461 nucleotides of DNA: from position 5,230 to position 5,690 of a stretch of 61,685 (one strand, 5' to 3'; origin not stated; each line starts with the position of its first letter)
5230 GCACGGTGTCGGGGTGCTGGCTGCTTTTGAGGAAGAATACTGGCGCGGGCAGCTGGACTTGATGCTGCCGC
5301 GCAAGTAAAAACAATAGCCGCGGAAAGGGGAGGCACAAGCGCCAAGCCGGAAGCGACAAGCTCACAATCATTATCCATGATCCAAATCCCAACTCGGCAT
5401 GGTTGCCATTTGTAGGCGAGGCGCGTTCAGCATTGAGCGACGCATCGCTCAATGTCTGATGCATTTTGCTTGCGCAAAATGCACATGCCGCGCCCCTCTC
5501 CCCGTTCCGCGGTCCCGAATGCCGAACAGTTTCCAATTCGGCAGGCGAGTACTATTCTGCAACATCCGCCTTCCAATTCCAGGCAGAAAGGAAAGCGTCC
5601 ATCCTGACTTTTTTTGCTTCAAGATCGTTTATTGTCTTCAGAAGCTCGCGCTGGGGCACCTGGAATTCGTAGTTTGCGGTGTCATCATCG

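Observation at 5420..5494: About 70-nt three-way-junction element repeated in the window with compensatory stem mutations (copy A)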

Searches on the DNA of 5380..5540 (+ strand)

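Call 27: build_rna_model(alignment_id=A1, structure=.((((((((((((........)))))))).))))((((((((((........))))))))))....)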
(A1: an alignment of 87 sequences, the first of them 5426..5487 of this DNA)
Model R1 built from alignment A1 (87 sequences, 66 columns); structure: as given.
model positions 57; base pairs 22; branch points 1; effective number of sequences 3.85; information 0.977 bits per position. Calibrated on 0.2 Mb of random sequence (short: E-values are rough).
structure used (alignment columns):
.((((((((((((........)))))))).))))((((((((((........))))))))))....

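Call 28: search_with_rna_model(model_id=R1, source=window, max_evalue=10, filters=off, show_alignments=6)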
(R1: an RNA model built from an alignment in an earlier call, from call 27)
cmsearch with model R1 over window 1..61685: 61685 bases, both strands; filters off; matches with E-value up to 10: 34.
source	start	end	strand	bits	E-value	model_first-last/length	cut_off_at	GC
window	61272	61327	-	78.7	5.3e-22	1-57/57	no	0.45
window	5426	5487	+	71.8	6.8e-20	1-57/57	no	0.47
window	48822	48878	-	29.9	4e-07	1-57/57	no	0.37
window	5460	5483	-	22.7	6.4e-05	30-53/57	no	0.42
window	61276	61298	+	21.5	0.00015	30-53/57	no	0.35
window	61299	61326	+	17.5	0.0024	2-29/57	no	0.54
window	27365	27416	-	15.6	0.0094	1-57/57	no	0.6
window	30284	30343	-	13.4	0.043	1-57/57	no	0.35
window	48823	48877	+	12.7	0.074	1-57/57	no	0.36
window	18585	18639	-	12.5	0.085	1-57/57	no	0.44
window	5427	5459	-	11.1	0.22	2-29/57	no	0.52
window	15213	15271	-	9.6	0.61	1-57/57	no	0.49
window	49860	49899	+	9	0.98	1-57/57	no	0.47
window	61508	61527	-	8.9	1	32-51/57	no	0.55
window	21785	21855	+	8.8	1.1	1-57/57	no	0.59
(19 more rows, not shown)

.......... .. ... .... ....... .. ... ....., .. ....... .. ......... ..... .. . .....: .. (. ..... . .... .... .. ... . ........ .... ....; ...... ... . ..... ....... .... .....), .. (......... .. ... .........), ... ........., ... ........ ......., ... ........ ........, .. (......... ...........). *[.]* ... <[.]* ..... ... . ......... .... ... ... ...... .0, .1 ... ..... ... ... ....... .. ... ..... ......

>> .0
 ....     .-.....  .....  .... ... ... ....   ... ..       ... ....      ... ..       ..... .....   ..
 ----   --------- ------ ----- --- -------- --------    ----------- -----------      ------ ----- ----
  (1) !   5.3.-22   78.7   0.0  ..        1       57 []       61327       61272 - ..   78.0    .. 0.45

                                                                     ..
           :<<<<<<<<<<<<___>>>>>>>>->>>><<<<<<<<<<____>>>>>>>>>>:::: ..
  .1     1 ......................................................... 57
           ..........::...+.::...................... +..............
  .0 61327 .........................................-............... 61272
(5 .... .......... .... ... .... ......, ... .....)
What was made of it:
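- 5427..5486 (+): Copy A of the element. The core is T-CAGCAT, then hairpin X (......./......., loop CGCA), then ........, then hairpin Y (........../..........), then CAT. Call 28 (CM R1 hit 5426-5487, 71.8 bits).
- Checked: A covariance model of the family scores them 71.8 and 78.7 bits (call 28). First, the window holds a third, divergent copy at 48822-48878 (-) (29.9 bits, E = 4e-7, call 28), and possibly a fourth at 30284-30343 (-) (13.4 bits).
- CM scores exceed 70 bits (call 28).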

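Call 32: search_with_rna_model(model_id=R1, sources=[L001, L004, L005, L009, L015, L024, L029, L035, L036, L039, L041, L042, L044, L046, L048, L049, L060, L061, L063, L064, L065, L066, L075, L077, L078, L084, L087, L097, L100, L103, L107, L108, L110, L113, L114, L117, L118, L119, L120, L121, L122, L123, L125, L127, L128, L130, L131, L132, L133, L134, L135, L138, L139, L140, L142, L143, L144, L145, L146, L147, L148, L149, L150, L151, L152, L153, L154, L155, L156, L157, L158, L159, L161, L162, L164, L165, L166, L167, L169, L170, L171, L172, L173, L174, L175, L176, L177, L178, L179, L181, L182, L183, L184, L185, L186], max_evalue=0.001, make_alignment=true)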
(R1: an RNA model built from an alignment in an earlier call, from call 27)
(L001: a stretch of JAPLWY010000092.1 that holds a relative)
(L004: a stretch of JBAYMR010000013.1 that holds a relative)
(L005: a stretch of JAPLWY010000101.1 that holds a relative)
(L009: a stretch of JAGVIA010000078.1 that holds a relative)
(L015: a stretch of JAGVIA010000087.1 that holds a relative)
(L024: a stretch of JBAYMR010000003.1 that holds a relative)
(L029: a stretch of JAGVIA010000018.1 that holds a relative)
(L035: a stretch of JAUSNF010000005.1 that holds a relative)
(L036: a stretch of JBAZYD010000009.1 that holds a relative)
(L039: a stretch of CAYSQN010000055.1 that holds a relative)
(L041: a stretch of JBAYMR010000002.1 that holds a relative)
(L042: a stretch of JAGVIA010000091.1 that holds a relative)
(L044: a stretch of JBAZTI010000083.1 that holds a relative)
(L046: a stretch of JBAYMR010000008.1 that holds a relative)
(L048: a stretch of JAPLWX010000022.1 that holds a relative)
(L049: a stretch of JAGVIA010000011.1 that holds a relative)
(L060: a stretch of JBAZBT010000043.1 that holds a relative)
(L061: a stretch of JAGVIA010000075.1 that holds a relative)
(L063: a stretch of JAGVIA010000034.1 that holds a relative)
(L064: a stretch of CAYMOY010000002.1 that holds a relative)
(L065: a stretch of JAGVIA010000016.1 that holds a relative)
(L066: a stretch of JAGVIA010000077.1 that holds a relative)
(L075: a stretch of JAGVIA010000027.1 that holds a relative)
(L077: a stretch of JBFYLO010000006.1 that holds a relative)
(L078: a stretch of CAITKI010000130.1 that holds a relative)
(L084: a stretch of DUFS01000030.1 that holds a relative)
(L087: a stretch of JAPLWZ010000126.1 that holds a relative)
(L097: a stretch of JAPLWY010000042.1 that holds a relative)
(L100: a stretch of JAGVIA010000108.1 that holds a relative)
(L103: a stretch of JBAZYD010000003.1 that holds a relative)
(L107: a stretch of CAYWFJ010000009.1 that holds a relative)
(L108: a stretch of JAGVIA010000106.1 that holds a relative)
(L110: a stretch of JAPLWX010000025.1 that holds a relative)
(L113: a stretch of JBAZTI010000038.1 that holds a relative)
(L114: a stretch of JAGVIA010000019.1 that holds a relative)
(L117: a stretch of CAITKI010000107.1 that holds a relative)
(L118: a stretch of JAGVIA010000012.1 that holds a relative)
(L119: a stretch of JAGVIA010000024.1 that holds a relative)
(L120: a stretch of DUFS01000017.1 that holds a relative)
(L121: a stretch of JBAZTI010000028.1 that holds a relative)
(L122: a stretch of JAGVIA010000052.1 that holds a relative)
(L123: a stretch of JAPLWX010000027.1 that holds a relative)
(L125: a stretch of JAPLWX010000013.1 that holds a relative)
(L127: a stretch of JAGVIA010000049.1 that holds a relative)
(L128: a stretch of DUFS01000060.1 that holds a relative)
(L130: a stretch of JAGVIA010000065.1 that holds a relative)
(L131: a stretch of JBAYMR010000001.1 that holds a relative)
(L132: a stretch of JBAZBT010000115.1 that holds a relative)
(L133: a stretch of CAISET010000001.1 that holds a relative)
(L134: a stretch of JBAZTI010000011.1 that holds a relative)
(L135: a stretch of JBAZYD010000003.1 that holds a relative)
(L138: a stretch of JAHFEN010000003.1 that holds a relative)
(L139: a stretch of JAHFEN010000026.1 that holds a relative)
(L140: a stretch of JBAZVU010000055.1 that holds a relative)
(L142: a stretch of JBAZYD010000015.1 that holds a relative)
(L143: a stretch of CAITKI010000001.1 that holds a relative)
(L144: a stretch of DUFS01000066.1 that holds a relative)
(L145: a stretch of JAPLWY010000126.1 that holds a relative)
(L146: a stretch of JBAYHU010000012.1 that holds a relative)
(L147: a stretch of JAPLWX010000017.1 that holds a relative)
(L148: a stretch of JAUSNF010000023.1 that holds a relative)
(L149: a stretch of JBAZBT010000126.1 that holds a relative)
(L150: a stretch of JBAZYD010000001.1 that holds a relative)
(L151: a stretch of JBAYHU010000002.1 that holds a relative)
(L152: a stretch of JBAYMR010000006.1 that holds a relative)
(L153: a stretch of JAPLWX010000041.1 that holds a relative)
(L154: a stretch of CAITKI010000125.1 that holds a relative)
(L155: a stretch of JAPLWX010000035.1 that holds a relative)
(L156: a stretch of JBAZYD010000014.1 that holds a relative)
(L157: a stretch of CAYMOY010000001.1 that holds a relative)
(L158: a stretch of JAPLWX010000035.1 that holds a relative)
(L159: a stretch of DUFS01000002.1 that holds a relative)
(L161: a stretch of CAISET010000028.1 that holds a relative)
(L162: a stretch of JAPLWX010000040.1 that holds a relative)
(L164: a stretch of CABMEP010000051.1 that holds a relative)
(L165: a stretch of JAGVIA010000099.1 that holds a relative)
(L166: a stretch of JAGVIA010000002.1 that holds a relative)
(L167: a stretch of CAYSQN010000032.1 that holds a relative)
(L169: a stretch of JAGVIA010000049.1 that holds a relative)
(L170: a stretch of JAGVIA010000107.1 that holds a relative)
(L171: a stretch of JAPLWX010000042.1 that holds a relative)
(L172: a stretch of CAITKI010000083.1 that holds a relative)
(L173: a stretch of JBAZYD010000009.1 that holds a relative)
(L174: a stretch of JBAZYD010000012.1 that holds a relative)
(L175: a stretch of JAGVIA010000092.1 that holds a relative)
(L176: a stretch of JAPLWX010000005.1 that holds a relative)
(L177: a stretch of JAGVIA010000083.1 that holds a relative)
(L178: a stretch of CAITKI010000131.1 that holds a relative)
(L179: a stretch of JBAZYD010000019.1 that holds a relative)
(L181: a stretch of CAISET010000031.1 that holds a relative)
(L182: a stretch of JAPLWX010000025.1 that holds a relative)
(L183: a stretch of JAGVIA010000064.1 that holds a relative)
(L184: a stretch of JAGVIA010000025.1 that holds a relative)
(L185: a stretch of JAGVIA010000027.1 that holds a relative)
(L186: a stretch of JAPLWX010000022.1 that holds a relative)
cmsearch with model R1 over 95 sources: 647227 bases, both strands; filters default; matches with E-value up to 0.001: 154.
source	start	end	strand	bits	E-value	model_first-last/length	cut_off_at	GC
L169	4866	4922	-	79.8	2.7e-21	1-57/57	no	0.49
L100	4004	4060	+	79.4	3.6e-21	1-57/57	no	0.51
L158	6344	6401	-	79.1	4.2e-21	1-57/57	no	0.5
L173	3823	3879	-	78.9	4.8e-21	1-57/57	no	0.47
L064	7395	7451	+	78.9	4.9e-21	1-57/57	no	0.49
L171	279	335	-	78.9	5.1e-21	1-57/57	no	0.51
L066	966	1021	+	78.7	5.7e-21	1-57/57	no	0.45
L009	11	67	+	77.9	1e-20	1-57/57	no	0.44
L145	4693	4749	-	77.7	1.2e-20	1-57/57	no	0.46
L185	3560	3615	+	77.5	1.3e-20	1-57/57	no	0.46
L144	2796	2852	+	77.5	1.3e-20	1-57/57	no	0.44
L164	3387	3443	-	77.2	1.6e-20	1-57/57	no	0.51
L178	5243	5299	-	77.2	1.6e-20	1-57/57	no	0.56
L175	2065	2122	+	77.2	1.6e-20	1-57/57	no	0.45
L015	2673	2729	+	76.9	2e-20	1-57/57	no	0.46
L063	2927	2982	+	76.8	2.2e-20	1-57/57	no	0.46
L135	1700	1755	-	76.7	2.4e-20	1-57/57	no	0.46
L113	1852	1909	-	76.3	3e-20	1-57/57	no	0.5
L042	2296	2352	-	76.2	3.4e-20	1-57/57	no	0.47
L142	4009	4064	-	76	3.8e-20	1-57/57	no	0.46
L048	416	472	-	75.9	4.1e-20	1-57/57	no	0.49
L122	7726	7782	+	75.8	4.3e-20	1-57/57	no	0.53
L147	1974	2030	-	75.8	4.3e-20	1-57/57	no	0.56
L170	7617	7673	-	75.6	5.1e-20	1-57/57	no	0.56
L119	602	658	+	75.5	5.4e-20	1-57/57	no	0.54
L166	798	854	-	75.5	5.6e-20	1-57/57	no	0.49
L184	7786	7841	+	75.4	5.8e-20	1-57/57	no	0.48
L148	4831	4886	+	74.9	8.5e-20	1-57/57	no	0.45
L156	3913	3971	-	74.6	1e-19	1-57/57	no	0.47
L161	7135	7191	-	74.2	1.4e-19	1-57/57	no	0.51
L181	1460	1516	-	74.2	1.4e-19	1-57/57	no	0.51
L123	3315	3370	-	74.1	1.4e-19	1-57/57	no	0.46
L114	1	56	-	73.3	2.6e-19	1-56/57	3'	0.48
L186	7551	7607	+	73.2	2.8e-19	1-57/57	no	0.49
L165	3940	3996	-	73.1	2.9e-19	1-57/57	no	0.49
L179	51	108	-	73.1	2.9e-19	1-57/57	no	0.48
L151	5112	5169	-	72.8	3.6e-19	1-57/57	no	0.52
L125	6413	6469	+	72.7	3.9e-19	1-57/57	no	0.51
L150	3813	3869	-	72.4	4.7e-19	1-57/57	no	0.46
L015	835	895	-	72.2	5.4e-19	1-57/57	no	0.54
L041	1098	1156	+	72.2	5.4e-19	1-57/57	no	0.47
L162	5118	5179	-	71.8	7.3e-19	1-57/57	no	0.42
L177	5795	5849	-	71.5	9e-19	1-57/57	no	0.47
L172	2478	2538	-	71.5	9.2e-19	1-57/57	no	0.48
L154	3997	4058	-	71.4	9.4e-19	1-57/57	no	0.55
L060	6047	6108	+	71.4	9.6e-19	1-57/57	no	0.47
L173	4059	4117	-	71.4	9.7e-19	1-57/57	no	0.39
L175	2264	2320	-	71.2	1.1e-18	1-57/57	no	0.49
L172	1798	1858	+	71.1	1.2e-18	1-57/57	no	0.49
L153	964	1022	-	70.9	1.4e-18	1-57/57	no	0.41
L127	7332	7387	-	70.9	1.4e-18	1-57/57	no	0.48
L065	1034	1094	+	70.6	1.7e-18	1-57/57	no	0.52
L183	2770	2824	-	70.4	1.9e-18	1-57/57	no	0.44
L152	210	270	-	70.3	2.1e-18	1-57/57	no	0.44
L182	1516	1574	-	70.1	2.4e-18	1-57/57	no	0.41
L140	4837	4896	+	69.9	2.7e-18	1-57/57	no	0.55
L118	4735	4791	-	69.9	2.7e-18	1-57/57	no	0.44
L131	4745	4805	+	69.9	2.8e-18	1-57/57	no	0.49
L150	5544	5602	-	69.7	3.1e-18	1-57/57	no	0.46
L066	3061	3114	+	69.5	3.6e-18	1-57/57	no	0.52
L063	1081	1139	+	69.5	3.7e-18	1-57/57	no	0.46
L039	2295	2354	+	69.4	3.8e-18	1-57/57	no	0.45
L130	3043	3099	-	69.4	4e-18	1-57/57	no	0.49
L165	3856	3912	-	69.2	4.6e-18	1-57/57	no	0.47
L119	504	560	+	69.1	4.8e-18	1-57/57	no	0.56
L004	2715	2771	-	68.9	5.6e-18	1-57/57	no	0.53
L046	5315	5371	+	68.9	5.6e-18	1-57/57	no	0.53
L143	282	341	-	68.7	6.2e-18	1-57/57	no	0.45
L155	3619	3678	-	68.7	6.4e-18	1-57/57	no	0.48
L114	3066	3121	+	68.5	7.6e-18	1-57/57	no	0.46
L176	7216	7273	+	67.8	1.2e-17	1-57/57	no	0.52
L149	903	964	+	67.7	1.3e-17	1-57/57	no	0.5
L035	580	639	-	67.2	1.8e-17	1-57/57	no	0.45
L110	5569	5630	-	67.1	1.9e-17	1-57/57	no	0.47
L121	323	383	-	67.1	2e-17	1-57/57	no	0.48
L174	5610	5664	-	67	2e-17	1-57/57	no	0.53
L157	287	345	-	66.9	2.3e-17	1-57/57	no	0.46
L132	2725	2786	+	66.3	3.4e-17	1-57/57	no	0.5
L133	6704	6757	-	65.8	4.7e-17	1-57/57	no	0.52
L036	6932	6991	-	65.5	5.9e-17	1-57/57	no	0.45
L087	5368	5428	+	64.9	9.2e-17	1-57/57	no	0.46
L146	398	460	-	63.7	2.1e-16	1-57/57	no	0.59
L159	4103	4166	+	62.8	4e-16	1-57/57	no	0.52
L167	1682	1737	-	62.4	5.4e-16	1-57/57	no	0.43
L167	1808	1869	-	62.2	6.3e-16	1-57/57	no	0.47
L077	5563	5619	+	61.6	9.2e-16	1-57/57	no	0.51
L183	73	130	+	60.5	2e-15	1-57/57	no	0.43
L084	700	763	+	60.2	2.5e-15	1-57/57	no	0.47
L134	1903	1962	-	60.2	2.5e-15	1-57/57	no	0.47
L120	4537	4592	+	59.8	3.3e-15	1-57/57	no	0.46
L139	4482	4542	-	58.8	6.7e-15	1-57/57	no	0.49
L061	180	238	-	58.7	7.4e-15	1-57/57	no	0.47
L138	4847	4905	-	58.3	9.4e-15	1-57/57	no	0.42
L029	4392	4457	+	58.3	9.7e-15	1-57/57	no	0.48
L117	4302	4365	-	58.1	1.1e-14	1-57/57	no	0.44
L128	2744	2805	-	58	1.2e-14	1-57/57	no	0.44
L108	3193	3302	+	57.5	1.7e-14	1-57/57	no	0.53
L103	2416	2475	+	57.2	2e-14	1-57/57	no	0.48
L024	4828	4883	+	55.1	9.1e-14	1-57/57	no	0.52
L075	7675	7733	-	55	9.9e-14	1-57/57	no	0.53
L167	1536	1595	-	53.6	2.6e-13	1-57/57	no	0.43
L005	2890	2949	+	50.2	2.8e-12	1-57/57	no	0.42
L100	2480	2534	-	47.8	1.5e-11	1-57/57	no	0.47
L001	1078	1131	+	45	1.1e-10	1-57/57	no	0.56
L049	2817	2874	+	44.3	1.7e-10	1-57/57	no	0.47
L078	349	402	+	43.6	2.9e-10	1-57/57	no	0.44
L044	98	207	+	40.4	2.6e-09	1-57/57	no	0.51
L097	30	112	+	40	3.6e-09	1-57/57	no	0.49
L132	2877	2916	+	38.8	8.1e-09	1-35/57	3'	0.52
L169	4963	5020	-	38.6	9.6e-09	1-57/57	no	0.55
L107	4281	4350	-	36.3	4.8e-08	1-57/57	no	0.51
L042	2279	2325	+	34.3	2e-07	1-57/57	no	0.43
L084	3977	4034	+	28.5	1.2e-05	1-57/57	no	0.41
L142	4035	4085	+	28.3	1.3e-05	1-57/57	no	0.59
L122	7700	7755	-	28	1.6e-05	1-57/57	no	0.46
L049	2875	2928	+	27.8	1.9e-05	1-57/57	no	0.54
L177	5778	5824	+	27.7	1.9e-05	1-57/57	no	0.4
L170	7644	7699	+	27.5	2.4e-05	1-57/57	no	0.48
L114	27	85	+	24.2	0.00023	1-57/57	no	0.49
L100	4031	4071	-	24.2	0.00023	1-57/57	no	0.56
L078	372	416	-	24.1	0.00024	1-57/57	no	0.44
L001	1103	1152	-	23.9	0.00029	1-57/57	no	0.44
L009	40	63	-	23.9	0.0003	30-53/57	no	0.38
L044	180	203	-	23.8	0.00031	30-53/57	no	0.38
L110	5573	5596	+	23.8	0.00031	30-53/57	no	0.38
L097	83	130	-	23.8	0.00032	1-57/57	no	0.52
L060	6081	6104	-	23.7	0.00034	30-53/57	no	0.42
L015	2702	2725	-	23.5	0.00038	30-53/57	no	0.38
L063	2954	2989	-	23.3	0.00043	1-57/57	no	0.39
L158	6348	6371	+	23.3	0.00045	30-53/57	no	0.38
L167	1812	1835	+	23.2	0.00046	30-53/57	no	0.42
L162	5122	5145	+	23.2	0.00047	30-53/57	no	0.38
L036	6936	6959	+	23.1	0.0005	30-53/57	no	0.38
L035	584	607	+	23.1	0.00052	30-53/57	no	0.38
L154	4001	4024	+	23.1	0.00052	30-53/57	no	0.46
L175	2095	2118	-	23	0.00053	30-53/57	no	0.42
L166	802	825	+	23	0.00054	30-53/57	no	0.38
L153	968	991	+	22.9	0.00058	30-53/57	no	0.38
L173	4063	4086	+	22.9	0.00058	30-53/57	no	0.38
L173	3827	3850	+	22.9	0.0006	30-53/57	no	0.42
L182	1520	1543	+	22.9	0.0006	30-53/57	no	0.42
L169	4870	4893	+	22.8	0.00065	30-53/57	no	0.46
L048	420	443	+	22.7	0.00065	30-53/57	no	0.46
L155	3623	3646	+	22.7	0.00068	30-53/57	no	0.42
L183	2774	2797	+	22.7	0.00068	30-53/57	no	0.42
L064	7424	7447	-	22.6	0.0007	30-53/57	no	0.42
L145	4697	4720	+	22.6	0.0007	30-53/57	no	0.42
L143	286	309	+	22.6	0.00074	30-53/57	no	0.42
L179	55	78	+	22.5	0.00076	30-53/57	no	0.46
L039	2327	2350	-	22.5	0.00079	30-53/57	no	0.46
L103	2448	2471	-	22.3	0.00089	30-53/57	no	0.46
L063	1112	1135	-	22.2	0.00093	30-53/57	no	0.46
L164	3391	3414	+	22.2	0.00099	30-53/57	no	0.46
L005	2922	2945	-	22.1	0.00099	30-53/57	no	0.46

Alignment A2: 150 matches aligned to the model, 161 columns, each read 5' to 3' on its own strand. Consensus structure (alignment columns), stored with it:
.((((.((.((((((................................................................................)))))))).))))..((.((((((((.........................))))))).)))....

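Call 47: search_rna_families(source=window, start=5380, end=5540, threshold=evalue, max_evalue=10)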
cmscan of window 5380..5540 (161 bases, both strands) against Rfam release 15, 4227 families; matches with E-value up to 10: 1.
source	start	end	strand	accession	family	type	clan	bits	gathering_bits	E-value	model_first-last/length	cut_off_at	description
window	5418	5467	+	RF04026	mir-8499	Gene; miRNA;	-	16.7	100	0.57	1-77/77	no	mir-8499 microRNA precursor family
